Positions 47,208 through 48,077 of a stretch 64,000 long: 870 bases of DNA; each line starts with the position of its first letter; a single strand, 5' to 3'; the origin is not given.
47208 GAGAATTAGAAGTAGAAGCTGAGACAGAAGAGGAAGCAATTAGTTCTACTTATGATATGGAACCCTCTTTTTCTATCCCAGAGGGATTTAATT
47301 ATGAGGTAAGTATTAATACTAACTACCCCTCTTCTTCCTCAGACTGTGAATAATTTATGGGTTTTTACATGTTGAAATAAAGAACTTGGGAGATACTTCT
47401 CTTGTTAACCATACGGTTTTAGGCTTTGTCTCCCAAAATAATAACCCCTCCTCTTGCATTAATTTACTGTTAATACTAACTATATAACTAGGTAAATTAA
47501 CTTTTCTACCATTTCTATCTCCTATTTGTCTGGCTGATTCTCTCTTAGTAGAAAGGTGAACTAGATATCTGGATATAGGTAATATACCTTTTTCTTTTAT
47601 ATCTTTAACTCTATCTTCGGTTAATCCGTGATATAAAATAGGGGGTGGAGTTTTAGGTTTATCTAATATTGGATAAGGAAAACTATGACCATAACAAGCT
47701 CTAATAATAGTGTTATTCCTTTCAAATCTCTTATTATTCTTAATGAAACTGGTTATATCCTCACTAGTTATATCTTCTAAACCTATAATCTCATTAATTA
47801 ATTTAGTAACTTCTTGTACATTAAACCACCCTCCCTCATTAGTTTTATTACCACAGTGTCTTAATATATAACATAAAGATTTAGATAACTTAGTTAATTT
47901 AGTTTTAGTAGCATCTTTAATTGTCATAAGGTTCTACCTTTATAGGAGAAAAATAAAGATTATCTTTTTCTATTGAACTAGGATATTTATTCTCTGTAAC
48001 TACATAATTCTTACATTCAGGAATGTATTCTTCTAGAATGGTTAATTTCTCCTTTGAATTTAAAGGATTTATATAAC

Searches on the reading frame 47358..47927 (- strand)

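Call 89: search_protein_families(library=pfam, proteins=[window:47358-47927:-], max_evalue=0.001)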
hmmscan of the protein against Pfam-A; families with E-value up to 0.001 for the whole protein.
window:47358-47927:- (190 aa): 1 family
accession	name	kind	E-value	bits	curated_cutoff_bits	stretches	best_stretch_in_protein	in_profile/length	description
PF01885.22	PTS_2-RNA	-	4.4e-22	79.4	26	1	12-176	4-176/177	RNA 2'-phosphotransferase, Tpt1 / KptA family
